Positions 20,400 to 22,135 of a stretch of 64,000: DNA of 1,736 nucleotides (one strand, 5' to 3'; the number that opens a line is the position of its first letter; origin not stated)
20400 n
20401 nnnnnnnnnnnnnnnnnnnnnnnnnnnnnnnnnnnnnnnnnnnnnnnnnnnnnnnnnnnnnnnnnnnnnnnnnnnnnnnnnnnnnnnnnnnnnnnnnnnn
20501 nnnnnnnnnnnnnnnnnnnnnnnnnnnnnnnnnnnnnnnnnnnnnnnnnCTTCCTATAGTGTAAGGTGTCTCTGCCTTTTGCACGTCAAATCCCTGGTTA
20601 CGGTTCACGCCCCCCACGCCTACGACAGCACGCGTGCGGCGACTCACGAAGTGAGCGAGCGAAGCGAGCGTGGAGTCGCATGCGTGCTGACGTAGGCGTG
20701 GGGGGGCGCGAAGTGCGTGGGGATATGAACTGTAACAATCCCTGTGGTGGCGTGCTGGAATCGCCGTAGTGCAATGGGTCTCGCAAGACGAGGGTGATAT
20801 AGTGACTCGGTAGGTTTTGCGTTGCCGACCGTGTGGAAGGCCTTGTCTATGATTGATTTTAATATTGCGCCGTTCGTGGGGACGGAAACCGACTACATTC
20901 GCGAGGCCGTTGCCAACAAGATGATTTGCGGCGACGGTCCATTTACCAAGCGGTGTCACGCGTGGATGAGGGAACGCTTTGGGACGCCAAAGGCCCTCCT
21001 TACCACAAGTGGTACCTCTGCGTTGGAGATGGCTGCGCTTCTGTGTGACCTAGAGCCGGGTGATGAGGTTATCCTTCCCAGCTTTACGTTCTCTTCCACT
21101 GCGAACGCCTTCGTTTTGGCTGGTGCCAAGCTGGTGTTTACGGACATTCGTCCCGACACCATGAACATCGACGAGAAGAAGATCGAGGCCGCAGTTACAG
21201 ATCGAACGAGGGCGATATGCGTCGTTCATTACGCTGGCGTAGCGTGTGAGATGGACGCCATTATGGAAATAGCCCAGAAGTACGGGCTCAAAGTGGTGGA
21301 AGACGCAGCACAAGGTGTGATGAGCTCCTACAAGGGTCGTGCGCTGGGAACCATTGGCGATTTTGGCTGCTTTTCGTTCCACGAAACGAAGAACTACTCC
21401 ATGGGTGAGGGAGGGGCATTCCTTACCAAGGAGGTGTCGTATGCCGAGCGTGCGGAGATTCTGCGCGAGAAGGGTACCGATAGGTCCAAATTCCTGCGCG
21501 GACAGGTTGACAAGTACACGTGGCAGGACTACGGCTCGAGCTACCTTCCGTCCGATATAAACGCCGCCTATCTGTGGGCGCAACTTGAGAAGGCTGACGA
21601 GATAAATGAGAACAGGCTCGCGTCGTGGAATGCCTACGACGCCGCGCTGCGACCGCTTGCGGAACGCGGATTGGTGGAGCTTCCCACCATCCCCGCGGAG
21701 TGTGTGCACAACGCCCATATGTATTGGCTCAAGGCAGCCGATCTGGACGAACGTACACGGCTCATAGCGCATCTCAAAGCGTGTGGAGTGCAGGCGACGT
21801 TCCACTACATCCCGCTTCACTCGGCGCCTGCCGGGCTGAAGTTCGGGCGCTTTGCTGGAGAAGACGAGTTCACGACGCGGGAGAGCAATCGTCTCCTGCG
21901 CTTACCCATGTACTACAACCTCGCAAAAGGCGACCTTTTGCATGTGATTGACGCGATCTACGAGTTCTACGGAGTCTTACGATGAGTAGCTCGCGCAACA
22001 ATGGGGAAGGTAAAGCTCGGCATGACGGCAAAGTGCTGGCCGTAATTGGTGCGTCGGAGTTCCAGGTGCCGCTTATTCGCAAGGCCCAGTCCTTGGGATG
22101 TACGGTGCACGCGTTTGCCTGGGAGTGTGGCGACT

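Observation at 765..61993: Interspersed hairpin elements: a near-invariant ~40-nt apical core on arms that differ between copies yet stay self-complementary (8 copies in 64 kb)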

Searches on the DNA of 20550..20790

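Call 46: search_rna_families(source=window, start=20550, end=20790, threshold=evalue, max_evalue=10)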
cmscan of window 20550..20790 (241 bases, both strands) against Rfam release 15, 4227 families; matches with E-value up to 10: 4.
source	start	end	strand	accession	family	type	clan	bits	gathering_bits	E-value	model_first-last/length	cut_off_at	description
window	20604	20712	-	RF04104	MIR918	Gene; miRNA;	-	28.7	268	0.0018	1-265/265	no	MIR918 microRNA precursor family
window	20608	20705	+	RF00714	MIR535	Gene; miRNA;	-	25.7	64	0.0029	1-95/95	no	MIR535 microRNA precursor family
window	20579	20735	+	RF04104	MIR918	Gene; miRNA;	-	20.7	268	0.092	57-209/265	no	MIR918 microRNA precursor family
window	20612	20639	-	RF03911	mir-1910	Gene; miRNA;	-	14.7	70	1.8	27-54/80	no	mir-1910 microRNA precursor family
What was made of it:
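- On Any Rfam RNA family: Only sub-threshold microRNA-precursor hits, that is generic hairpins, appeared at copy 20597 (call 46).
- Tried and rejected: A permissive E-value search at one copy gave only sub-threshold microRNA-precursor hairpin noise (call 46).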

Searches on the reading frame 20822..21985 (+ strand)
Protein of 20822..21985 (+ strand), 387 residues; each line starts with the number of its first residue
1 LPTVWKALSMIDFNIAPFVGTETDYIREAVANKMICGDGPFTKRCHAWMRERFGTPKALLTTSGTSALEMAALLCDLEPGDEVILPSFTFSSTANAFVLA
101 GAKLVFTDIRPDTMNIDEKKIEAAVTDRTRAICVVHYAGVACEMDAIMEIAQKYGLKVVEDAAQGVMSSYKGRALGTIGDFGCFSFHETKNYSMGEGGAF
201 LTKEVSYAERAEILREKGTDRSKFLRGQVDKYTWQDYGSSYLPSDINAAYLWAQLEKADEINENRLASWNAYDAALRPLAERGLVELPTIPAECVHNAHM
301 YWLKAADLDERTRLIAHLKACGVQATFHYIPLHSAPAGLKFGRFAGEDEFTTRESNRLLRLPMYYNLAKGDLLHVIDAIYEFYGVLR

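Call 36: find_related_loci(query=window:20822-21985:+, collection=metagenome_contigs, flank=6000)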
Query window:20822-21985:+ (387 aa) in metagenome_contigs; peptide patterns used: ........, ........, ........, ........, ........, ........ (x = any residue, [..] = any of these).
600 stretches matched a pattern (row limit reached: there are more); 506 encode a relative of the query (tblastn E <= 1e-3); the best 80 are kept; 80 distinct loci.
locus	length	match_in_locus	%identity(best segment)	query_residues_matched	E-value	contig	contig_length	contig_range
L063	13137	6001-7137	72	6-384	0e+0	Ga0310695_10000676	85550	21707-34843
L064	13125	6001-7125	71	10-384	0e+0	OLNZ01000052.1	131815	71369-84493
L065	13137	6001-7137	71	6-384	0e+0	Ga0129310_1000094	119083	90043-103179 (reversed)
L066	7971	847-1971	72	9-383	0e+0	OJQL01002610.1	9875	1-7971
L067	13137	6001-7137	71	6-384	0e+0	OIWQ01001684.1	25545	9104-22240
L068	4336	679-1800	69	10-383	0e+0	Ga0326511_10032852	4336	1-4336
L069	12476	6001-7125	71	9-383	0e+0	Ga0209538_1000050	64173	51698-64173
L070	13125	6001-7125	71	9-383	0e+0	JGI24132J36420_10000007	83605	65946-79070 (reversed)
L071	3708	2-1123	70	10-383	0e+0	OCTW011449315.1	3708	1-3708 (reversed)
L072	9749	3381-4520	69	4-383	0e+0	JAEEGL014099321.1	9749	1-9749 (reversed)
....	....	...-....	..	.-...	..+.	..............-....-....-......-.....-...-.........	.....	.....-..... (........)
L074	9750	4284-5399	71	10-383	0e+0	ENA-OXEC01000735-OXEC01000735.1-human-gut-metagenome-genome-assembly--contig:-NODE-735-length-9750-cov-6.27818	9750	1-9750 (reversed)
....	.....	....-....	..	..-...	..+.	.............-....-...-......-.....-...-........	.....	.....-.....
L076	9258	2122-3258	70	6-384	0e+0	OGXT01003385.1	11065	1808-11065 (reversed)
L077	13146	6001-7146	70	6-387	0e+0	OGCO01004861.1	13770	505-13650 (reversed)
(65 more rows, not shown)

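Call 39: find_homologous_proteins(query=window:20822-21985:+, max_evalue=1e-100)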
Query window:20822-21985:+ (387 aa): 7998 proteins with E <= 1e-100 among 8000 candidates; the best 120 are listed.
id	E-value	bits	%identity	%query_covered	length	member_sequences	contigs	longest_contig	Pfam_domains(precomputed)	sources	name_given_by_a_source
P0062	9.9e-257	869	100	98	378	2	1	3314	PF00155.28,PF00266.26,PF01212.28,PF01041.24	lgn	-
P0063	1.9e-241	819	94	98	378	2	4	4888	PF00155.28,PF00266.26,PF01212.28,PF01041.24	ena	-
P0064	2.5e-221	753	85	97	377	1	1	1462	PF00155.28,PF00266.26,PF01212.28,PF01053.27,PF01041.24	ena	-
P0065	4.8e-221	752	85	97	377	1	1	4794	PF00155.28,PF00266.26,PF01212.28,PF01041.24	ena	-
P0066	8.9e-221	751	85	97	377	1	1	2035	PF00155.28,PF00266.26,PF01212.28,PF01041.24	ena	-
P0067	3.2e-218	742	84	98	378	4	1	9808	PF00155.28,PF00266.26,PF01212.28,PF01041.24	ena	-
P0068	1.9e-207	707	80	98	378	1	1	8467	PF00155.28,PF00266.26,PF01212.28,PF01041.24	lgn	-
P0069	2.2e-207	707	80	98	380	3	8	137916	PF00155.28,PF00266.26,PF01212.28,PF01053.27,PF01041.24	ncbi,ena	-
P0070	7.6e-202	688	77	98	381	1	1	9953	PF00155.28,PF00266.26,PF01212.28,PF01053.27,PF01041.24,PF01276.27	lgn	-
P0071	1.3e-199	681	76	98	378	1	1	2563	PF00155.28,PF00266.26,PF01212.28,PF01041.24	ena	-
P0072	4.1e-199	679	77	98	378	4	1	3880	PF00155.28,PF00266.26,PF01212.28,PF01053.27,PF01041.24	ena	-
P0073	4.2e-199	679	77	97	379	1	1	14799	PF00155.28,PF00266.26,PF01212.28,PF01041.24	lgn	-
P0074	6.5e-199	679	77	98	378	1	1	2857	PF00155.28,PF00266.26,PF01041.24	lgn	-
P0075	1.7e-198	677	76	98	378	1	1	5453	PF00155.28,PF00266.26,PF01041.24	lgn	-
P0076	1.6e-196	671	76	98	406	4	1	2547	PF00155.28,PF00266.26,PF01212.28,PF01053.27,PF01041.24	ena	-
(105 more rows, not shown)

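Call 77: find_encoding_contigs(protein=P0063, flank=6000, max_places=4)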
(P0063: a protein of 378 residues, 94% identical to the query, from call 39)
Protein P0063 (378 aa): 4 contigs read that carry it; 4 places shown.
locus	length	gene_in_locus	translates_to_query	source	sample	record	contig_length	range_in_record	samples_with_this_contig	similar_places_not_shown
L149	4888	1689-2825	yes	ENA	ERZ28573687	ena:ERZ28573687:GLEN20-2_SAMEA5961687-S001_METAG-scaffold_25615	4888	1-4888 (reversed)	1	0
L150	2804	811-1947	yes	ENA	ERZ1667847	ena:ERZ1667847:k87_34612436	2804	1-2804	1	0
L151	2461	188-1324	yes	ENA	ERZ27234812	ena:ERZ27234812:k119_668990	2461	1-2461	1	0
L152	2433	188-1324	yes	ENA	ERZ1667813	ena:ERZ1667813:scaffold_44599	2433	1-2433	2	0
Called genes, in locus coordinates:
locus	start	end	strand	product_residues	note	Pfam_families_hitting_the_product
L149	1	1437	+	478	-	?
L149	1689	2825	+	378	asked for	PF01041:DegT_DnrJ_EryC1, PF01212:Beta_elim_lyase (weak), PF00155:Aminotran_1_2, PF00266:Aminotran_5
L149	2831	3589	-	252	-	-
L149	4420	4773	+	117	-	PF00892:EamA (faint)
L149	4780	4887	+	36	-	?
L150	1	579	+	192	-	?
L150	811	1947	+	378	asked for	PF01041:DegT_DnrJ_EryC1, PF01212:Beta_elim_lyase (weak), PF00155:Aminotran_1_2, PF00266:Aminotran_5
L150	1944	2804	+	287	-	?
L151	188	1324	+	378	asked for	PF01041:DegT_DnrJ_EryC1, PF01212:Beta_elim_lyase (weak), PF00155:Aminotran_1_2, PF00266:Aminotran_5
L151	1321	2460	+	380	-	?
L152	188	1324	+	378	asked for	PF01041:DegT_DnrJ_EryC1, PF01212:Beta_elim_lyase (weak), PF00155:Aminotran_1_2, PF00266:Aminotran_5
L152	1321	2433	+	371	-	?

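Call 78: find_encoding_contigs(protein=P0067, flank=6000, max_places=3)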
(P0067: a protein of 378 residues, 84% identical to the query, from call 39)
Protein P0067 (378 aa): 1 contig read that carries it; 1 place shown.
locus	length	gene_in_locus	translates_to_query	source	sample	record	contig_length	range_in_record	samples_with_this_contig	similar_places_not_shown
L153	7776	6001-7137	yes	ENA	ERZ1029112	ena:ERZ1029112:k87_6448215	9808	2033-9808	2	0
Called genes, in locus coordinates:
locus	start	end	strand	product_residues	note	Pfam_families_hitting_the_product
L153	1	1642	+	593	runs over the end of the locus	-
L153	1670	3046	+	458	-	-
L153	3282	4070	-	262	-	PF13712:Glyco_tranf_2_5, PF00535:Glycos_transf_2 (weak)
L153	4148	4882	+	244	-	PF01128:IspD, PF12804:NTP_transf_3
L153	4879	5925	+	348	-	PF01073:3Beta_HSD, PF01370:Epimerase, PF07993:NAD_binding_4, PF13460:NAD_binding_10 (weak), PF16363:GDP_Man_Dehyd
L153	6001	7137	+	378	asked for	PF01041:DegT_DnrJ_EryC1, PF01212:Beta_elim_lyase (weak), PF00155:Aminotran_1_2, PF00266:Aminotran_5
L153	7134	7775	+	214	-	?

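Call 79: find_encoding_contigs(protein=P0068, flank=6000, max_places=3)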
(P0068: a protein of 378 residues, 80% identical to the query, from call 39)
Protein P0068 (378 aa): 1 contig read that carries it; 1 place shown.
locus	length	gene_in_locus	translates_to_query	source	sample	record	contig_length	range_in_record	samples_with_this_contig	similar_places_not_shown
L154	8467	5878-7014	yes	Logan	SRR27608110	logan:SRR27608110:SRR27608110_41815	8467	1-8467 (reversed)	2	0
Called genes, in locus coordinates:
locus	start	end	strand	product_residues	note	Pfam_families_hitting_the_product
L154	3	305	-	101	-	?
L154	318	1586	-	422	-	-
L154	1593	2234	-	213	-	-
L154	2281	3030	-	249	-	-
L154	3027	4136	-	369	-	-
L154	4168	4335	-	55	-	-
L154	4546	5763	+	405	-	-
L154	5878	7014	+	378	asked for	PF01041:DegT_DnrJ_EryC1, PF00155:Aminotran_1_2, PF01212:Beta_elim_lyase (weak), PF00266:Aminotran_5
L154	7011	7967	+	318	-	PF00535:Glycos_transf_2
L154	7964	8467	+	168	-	?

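Call 80: find_encoding_contigs(protein=P0069, flank=6000, max_places=3)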
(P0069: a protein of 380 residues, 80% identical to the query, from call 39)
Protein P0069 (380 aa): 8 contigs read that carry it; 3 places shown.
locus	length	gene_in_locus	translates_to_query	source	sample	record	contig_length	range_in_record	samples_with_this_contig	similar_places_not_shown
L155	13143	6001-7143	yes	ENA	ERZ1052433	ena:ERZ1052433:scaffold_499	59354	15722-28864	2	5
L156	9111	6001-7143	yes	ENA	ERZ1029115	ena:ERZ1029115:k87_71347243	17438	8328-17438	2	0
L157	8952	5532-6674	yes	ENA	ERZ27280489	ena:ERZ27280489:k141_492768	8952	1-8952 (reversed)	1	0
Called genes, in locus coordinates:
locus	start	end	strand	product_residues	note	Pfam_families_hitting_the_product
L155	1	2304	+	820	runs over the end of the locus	PF00535:Glycos_transf_2, PF13641:Glyco_tranf_2_3, PF13506:Glyco_transf_21 (weak), PF00535:Glycos_transf_2, PF10111:Glyco_tranf_2_2 (weak), PF13641:Glyco_tranf_2_3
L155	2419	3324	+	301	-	PF00483:NTP_transferase, PF12804:NTP_transf_3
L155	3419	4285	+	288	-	PF01073:3Beta_HSD (weak), PF01370:Epimerase, PF04321:RmlD_sub_bind, PF16363:GDP_Man_Dehyd, PF02719:Polysacc_synt_2 (weak), PF07993:NAD_binding_4 (weak)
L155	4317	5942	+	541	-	PF09913:DUF2142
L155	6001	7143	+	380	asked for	PF01041:DegT_DnrJ_EryC1, PF00155:Aminotran_1_2, PF01212:Beta_elim_lyase (weak), PF00266:Aminotran_5, PF01053:Cys_Met_Meta_PP (weak)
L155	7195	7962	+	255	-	PF14264:Glucos_trans_II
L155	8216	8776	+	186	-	-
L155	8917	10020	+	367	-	PF01073:3Beta_HSD, PF01370:Epimerase, PF02719:Polysacc_synt_2, PF04321:RmlD_sub_bind, PF07993:NAD_binding_4, PF16363:GDP_Man_Dehyd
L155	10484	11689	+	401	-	PF03721:UDPG_MGDP_dh_N, PF00984:UDPG_MGDP_dh, PF03720:UDPG_MGDP_dh_C (weak)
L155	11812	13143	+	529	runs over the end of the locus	PF14264:Glucos_trans_II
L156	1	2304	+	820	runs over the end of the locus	PF00535:Glycos_transf_2, PF13641:Glyco_tranf_2_3, PF13506:Glyco_transf_21 (weak), PF00535:Glycos_transf_2, PF10111:Glyco_tranf_2_2 (weak), PF13641:Glyco_tranf_2_3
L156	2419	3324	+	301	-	PF00483:NTP_transferase, PF12804:NTP_transf_3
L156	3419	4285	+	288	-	PF01073:3Beta_HSD (weak), PF01370:Epimerase, PF04321:RmlD_sub_bind, PF16363:GDP_Man_Dehyd, PF02719:Polysacc_synt_2 (weak), PF07993:NAD_binding_4 (weak)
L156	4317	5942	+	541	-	PF09913:DUF2142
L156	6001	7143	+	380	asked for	PF01041:DegT_DnrJ_EryC1, PF00155:Aminotran_1_2, PF01212:Beta_elim_lyase (weak), PF00266:Aminotran_5, PF01053:Cys_Met_Meta_PP (weak)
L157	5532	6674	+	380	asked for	PF01041:DegT_DnrJ_EryC1, PF00155:Aminotran_1_2, PF01212:Beta_elim_lyase (weak), PF00266:Aminotran_5, PF01053:Cys_Met_Meta_PP (weak)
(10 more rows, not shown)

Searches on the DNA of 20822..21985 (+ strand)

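Call 81: search_with_rna_model(model_id=R1, sources=[L149, L150, L151, L152, L153, L154, L155, L156, L157, L143, L144], max_evalue=0.001)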
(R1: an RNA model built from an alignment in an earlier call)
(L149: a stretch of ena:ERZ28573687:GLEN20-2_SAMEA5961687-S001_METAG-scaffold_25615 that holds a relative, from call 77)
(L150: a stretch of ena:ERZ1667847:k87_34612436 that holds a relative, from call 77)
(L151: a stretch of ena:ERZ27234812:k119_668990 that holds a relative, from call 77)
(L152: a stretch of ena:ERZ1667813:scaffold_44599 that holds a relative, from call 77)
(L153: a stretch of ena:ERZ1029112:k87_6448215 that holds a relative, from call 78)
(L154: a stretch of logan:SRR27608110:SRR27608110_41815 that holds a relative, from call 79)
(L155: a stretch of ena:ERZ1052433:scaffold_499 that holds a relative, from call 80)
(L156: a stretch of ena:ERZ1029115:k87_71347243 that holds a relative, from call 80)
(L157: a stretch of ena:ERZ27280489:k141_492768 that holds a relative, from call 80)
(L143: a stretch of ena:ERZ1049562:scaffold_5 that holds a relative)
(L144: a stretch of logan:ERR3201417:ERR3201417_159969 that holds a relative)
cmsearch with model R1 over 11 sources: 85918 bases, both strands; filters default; matches with E-value up to 0.001: 6.
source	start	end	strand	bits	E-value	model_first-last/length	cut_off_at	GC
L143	19334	19479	-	115.9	3.2e-28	1-147/147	no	0.71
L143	2323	2466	-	84.7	4.4e-20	1-147/147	no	0.64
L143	11274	11412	+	80.3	6.2e-19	1-147/147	no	0.71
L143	19335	19480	+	41.5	8.6e-09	1-147/147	no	0.7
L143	11273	11411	-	37.6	8.8e-08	1-147/147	no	0.71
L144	4578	4650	+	32.8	1.7e-06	1-71/147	3'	0.7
